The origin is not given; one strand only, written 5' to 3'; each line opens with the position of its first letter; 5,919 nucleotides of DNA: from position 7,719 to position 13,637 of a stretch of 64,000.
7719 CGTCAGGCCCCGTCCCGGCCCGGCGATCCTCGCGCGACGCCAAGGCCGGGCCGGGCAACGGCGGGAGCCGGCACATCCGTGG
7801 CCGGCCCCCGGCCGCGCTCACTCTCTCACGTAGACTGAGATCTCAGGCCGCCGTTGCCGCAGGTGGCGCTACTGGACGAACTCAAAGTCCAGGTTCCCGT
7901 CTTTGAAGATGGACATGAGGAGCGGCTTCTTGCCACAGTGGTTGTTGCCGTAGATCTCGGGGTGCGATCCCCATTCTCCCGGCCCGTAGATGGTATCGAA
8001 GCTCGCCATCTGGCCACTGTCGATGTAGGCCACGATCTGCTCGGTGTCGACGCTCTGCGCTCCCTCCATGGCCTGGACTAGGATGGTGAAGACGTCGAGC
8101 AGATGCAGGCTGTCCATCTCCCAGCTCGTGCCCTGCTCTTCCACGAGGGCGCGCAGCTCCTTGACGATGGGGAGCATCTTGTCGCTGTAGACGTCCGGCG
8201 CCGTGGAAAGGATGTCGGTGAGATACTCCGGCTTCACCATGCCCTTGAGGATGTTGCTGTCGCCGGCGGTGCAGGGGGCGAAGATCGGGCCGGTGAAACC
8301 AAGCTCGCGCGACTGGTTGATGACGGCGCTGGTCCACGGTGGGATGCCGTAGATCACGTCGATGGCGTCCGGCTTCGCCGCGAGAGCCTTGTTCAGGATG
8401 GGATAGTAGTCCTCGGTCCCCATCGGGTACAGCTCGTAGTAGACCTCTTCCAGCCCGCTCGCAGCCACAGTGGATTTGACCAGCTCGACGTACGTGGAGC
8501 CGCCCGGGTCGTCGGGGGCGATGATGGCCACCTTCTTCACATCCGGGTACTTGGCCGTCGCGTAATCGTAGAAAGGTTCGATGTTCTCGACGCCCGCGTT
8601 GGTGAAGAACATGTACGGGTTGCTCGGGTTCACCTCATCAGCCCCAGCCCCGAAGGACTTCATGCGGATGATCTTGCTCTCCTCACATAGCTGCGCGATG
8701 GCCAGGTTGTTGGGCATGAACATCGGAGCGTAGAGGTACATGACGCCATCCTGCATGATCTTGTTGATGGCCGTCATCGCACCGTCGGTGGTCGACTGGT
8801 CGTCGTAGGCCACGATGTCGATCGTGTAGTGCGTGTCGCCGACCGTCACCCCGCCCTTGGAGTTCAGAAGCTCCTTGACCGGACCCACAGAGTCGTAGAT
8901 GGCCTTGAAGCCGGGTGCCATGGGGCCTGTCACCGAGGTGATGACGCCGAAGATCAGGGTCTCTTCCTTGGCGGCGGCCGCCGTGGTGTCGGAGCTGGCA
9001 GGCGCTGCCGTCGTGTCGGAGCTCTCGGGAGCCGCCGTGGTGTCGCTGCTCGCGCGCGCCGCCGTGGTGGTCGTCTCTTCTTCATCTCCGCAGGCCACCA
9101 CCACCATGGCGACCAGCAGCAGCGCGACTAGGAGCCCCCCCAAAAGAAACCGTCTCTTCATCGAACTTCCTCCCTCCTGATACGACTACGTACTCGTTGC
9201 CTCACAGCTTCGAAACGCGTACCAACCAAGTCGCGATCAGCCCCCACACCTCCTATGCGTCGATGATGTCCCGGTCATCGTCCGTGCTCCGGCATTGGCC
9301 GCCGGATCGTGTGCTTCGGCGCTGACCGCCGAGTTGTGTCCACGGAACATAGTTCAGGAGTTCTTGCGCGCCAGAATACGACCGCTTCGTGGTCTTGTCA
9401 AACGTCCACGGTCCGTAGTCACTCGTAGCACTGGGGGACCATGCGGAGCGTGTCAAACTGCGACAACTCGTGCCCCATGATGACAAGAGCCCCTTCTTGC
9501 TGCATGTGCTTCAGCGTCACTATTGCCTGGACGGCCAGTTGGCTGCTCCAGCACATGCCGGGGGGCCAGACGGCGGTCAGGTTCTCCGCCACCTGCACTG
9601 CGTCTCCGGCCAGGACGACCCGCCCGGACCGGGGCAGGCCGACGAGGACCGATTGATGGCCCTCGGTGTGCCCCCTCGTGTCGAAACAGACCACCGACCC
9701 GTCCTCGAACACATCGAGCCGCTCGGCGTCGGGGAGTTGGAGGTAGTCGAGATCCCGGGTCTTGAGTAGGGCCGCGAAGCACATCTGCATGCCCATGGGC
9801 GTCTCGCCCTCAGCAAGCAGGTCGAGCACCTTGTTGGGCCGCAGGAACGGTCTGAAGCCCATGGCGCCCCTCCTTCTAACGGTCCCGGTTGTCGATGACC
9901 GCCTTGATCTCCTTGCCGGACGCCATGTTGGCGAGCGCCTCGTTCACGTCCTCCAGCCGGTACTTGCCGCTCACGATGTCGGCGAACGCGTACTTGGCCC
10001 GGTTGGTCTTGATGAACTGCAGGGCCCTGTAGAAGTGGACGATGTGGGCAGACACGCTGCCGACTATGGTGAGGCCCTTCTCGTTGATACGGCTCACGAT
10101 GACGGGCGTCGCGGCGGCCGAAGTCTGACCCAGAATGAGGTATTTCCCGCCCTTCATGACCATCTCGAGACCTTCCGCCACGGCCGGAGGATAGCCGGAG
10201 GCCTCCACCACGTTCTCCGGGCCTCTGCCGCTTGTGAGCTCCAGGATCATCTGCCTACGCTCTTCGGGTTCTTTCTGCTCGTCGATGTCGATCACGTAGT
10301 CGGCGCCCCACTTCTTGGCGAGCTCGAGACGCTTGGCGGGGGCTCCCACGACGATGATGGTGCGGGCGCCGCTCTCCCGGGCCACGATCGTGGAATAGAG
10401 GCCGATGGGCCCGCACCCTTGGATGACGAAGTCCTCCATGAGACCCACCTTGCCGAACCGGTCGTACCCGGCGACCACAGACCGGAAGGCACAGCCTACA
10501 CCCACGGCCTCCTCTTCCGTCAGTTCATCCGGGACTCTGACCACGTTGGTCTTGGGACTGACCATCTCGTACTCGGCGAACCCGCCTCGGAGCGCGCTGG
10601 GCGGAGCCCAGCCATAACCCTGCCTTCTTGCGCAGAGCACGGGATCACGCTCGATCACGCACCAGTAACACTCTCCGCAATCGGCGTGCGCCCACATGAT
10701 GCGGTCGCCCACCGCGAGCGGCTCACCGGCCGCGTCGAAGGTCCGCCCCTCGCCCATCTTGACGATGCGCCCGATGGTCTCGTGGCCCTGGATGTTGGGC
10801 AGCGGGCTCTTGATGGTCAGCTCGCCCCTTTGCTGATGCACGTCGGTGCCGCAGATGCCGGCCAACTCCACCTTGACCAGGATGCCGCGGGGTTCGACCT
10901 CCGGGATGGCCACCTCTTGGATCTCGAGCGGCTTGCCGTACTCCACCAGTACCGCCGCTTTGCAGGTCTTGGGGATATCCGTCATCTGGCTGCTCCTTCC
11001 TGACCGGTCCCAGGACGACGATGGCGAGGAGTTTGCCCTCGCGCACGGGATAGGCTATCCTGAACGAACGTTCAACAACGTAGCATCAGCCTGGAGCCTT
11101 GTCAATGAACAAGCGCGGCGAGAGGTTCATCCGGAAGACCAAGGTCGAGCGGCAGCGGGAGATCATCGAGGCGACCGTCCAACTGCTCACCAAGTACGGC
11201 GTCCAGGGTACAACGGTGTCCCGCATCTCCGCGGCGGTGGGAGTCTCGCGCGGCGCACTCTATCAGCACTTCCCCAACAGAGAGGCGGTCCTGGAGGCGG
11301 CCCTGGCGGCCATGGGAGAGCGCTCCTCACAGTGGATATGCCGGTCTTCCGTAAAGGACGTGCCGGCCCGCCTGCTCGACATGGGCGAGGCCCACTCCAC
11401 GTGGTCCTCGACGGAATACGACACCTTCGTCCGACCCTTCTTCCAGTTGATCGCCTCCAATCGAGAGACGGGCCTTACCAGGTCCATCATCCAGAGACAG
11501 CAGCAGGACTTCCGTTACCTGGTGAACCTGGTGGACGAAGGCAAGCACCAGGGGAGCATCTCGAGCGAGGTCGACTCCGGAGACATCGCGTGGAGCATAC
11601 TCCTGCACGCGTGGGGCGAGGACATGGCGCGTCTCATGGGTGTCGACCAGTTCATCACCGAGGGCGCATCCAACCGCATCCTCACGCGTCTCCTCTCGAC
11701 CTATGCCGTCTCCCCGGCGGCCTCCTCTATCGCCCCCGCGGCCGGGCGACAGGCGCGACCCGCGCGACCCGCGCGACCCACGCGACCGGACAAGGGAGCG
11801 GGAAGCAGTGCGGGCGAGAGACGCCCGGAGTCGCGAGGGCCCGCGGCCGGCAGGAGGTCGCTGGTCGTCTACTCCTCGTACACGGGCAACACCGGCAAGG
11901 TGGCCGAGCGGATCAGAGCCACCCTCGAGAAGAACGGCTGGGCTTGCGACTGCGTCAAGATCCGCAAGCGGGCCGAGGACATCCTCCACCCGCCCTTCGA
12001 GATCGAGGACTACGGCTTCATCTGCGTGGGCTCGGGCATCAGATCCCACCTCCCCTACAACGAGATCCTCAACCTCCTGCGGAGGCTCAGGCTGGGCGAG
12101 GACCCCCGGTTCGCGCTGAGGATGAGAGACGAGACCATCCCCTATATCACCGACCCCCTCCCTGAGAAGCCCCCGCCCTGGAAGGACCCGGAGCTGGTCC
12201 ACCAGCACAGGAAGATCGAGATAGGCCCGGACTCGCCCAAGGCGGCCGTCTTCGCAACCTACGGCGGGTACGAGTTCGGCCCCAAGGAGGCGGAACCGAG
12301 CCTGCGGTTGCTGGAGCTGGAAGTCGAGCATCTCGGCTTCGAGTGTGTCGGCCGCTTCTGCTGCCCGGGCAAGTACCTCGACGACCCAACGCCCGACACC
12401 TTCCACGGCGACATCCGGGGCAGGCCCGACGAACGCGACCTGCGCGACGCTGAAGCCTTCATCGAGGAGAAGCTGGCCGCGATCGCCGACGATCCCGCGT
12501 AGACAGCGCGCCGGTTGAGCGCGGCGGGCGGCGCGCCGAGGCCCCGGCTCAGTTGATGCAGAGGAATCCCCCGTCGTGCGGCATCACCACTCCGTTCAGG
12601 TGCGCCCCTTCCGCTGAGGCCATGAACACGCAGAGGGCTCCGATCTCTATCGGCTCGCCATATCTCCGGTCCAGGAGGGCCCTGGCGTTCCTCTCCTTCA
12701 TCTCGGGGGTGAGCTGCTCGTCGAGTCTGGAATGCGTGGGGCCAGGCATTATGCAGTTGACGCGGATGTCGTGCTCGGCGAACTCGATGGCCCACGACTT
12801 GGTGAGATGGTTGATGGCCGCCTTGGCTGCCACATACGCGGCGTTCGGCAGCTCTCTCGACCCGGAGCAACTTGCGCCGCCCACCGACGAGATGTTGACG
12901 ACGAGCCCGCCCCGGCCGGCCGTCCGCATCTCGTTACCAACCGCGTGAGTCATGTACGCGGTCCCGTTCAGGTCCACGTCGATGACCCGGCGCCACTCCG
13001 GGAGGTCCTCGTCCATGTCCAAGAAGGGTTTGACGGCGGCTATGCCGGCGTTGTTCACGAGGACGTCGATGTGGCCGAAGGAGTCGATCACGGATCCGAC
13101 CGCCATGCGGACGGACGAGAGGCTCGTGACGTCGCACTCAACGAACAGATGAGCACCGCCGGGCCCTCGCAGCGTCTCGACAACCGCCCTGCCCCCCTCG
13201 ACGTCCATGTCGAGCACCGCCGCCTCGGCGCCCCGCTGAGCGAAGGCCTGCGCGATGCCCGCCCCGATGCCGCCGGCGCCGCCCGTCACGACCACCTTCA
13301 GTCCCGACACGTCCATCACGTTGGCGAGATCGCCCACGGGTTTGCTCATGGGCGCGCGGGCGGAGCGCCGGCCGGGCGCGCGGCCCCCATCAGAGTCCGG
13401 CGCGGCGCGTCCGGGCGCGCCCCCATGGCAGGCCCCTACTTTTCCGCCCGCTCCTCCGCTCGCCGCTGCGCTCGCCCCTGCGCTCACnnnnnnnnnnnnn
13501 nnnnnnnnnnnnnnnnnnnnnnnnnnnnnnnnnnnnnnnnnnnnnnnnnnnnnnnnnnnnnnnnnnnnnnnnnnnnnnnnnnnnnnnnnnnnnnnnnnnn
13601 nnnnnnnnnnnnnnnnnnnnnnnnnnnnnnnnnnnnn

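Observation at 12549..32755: Candidate undescribed anaerobic pathway: IclR-controlled transhydroxylase-like Mo enzyme, AprAB-like flavoenzyme and four amidohydrolases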

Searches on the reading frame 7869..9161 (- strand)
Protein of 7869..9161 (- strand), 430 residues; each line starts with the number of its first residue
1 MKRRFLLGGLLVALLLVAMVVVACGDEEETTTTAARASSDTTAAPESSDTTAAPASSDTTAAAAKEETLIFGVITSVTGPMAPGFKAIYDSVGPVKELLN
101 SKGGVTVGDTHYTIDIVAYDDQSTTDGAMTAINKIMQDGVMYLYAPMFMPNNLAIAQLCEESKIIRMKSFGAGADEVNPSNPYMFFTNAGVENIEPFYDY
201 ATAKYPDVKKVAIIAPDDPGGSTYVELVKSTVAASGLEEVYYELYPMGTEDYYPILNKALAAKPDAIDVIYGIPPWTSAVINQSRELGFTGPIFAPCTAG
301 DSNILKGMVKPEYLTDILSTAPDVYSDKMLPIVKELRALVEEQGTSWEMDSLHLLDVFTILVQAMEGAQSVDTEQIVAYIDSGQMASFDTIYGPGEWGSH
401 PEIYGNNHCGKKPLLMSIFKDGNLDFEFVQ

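Call 46: search_protein_families(library=pfam, proteins=[window:7869-9161:-], max_evalue=0.0001)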
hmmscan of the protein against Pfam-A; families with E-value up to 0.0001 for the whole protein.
window:7869-9161:- (430 aa): 2 families
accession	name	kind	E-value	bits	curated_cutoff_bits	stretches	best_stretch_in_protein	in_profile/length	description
PF13458.12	Peripla_BP_6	-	6.9e-35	121.8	31.7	1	71-397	4-322/343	Periplasmic binding protein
PF21827.1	New_glue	-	2.1e-05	24.6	31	1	10-65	7-65/94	New glue protein family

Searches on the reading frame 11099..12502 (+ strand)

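Call 46: search_protein_families(library=pfam, proteins=[window:11099-12502:+], max_evalue=0.0001)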
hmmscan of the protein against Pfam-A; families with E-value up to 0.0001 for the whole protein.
window:11099-12502:+ (467 aa): 3 families
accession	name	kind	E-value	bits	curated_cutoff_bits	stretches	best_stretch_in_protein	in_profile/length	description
PF00440.29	TetR_N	-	4.9e-14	52.3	24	1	22-68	1-47/47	Bacterial regulatory proteins, tetR family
PF12641.12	Flavodoxin_3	-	1.1e-06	29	27.5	1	255-330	1-66/160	Flavodoxin domain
PF12724.12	Flavodoxin_5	-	7.2e-05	23.6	27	0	255-317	1-56/145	Flavodoxin domain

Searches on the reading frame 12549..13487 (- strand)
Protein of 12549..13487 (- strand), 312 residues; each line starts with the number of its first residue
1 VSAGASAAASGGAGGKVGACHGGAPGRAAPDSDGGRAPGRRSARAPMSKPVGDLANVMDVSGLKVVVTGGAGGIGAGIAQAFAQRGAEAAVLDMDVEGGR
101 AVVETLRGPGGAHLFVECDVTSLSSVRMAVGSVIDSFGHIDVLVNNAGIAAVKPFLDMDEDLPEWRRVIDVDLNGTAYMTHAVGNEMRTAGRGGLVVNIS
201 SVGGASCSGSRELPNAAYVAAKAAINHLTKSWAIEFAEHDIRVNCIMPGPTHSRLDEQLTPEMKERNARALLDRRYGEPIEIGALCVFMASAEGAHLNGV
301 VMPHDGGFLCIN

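Call 7: search_protein_families(library=pfam, proteins=[window:12549-13487:-], max_evalue=0.01)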
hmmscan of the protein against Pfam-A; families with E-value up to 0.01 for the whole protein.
window:12549-13487:- (312 aa): 6 families
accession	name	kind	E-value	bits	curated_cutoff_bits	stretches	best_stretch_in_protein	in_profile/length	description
PF13561.12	adh_short_C2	-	3.4e-54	184.4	27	1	71-308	3-235/236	Enoyl-(Acyl carrier protein) reductase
PF00106.31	adh_short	-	5.7e-49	166.7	26.6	1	65-262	3-193/195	short chain dehydrogenase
PF08659.16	KR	-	1.2e-13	51.8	22.6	1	65-232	3-163/180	KR domain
PF01370.27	Epimerase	-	2.7e-08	34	20.9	1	65-236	1-160/240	NAD dependent epimerase/dehydratase family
PF01073.25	3Beta_HSD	-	0.0012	18.3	22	1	66-133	1-67/280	3-beta hydroxysteroid dehydrogenase/isomerase family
PF02737.24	3HCDH_N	-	0.0099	16.2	22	0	70-100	6-36/180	3-hydroxyacyl-CoA dehydrogenase, NAD binding domain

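Call 9: search_protein_families(library=ncbifam, proteins=[window:12549-13487:-], max_evalue=0.001)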
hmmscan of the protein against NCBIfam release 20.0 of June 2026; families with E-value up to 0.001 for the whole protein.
window:12549-13487:- (312 aa): 228 families (the best 25 are shown)
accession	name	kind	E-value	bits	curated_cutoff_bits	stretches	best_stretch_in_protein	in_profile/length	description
NF005559.1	PRK07231.1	subfamily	4.5e-57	193.4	215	1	60-309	2-248/249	glucose 1-dehydrogenase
NF004198.0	PRK05653.1-3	equivalog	5.5e-54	183.2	296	1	62-308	7-246/248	3-oxoacyl-ACP reductase FabG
NF009466.0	PRK12826.1-2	subfamily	5e-52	176.8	222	1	64-309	5-245/248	3-oxoacyl-ACP reductase FabG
TIGR01830.1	3oxo_ACP_reduc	equivalog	2.4e-49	168.2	297.75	1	65-308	1-238/239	3-oxoacyl-[acyl-carrier-protein] reductase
NF005309.0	PRK06841.1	subfamily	1.7e-48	165.3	286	1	57-308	10-252/255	GolD/DthD family dehydrogenase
NF052558.1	MBtsdlDhBudC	equivalog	4e-48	164.2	270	1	64-308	5-241/250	meso-2,3-butanediol dehydrogenase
NF053701.1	CsHdxCHCADhChcB2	equivalog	9.1e-48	162.9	350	1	64-309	5-243/245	cis-4-hydroxycyclohexanecarboxylate dehydrogenase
NF006070.0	PRK08213.1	subfamily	1.3e-46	159.2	279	1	54-308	4-256/259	gluconate 5-dehydrogenase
NF006121.0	PRK08265.1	subfamily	1.5e-46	159.1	294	1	61-309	6-246/263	short chain dehydrogenase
NF004791.0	PRK06138.1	equivalog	1.7e-46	158.6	312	1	59-309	2-250/252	SDR family oxidoreductase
NF009384.0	PRK12743.1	equivalog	1.6e-45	155.3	264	1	64-312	8-251/258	SDR family oxidoreductase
TIGR03206.1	benzo_BadH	equivalog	3.4e-45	154.3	431.2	1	64-308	5-248/250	2-hydroxycyclohexanecarboxyl-CoA dehydrogenase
NF005853.0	PRK07774.1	equivalog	6e-45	153.6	303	1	65-309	9-247/250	SDR family oxidoreductase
TIGR01963.1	PHB_DH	subfamily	8.1e-45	153.1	307.05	1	65-309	4-253/255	3-hydroxybutyrate dehydrogenase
NF004774.0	PRK06114.1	equivalog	1.8e-44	152.1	360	1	57-310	11-261/262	SDR family oxidoreductase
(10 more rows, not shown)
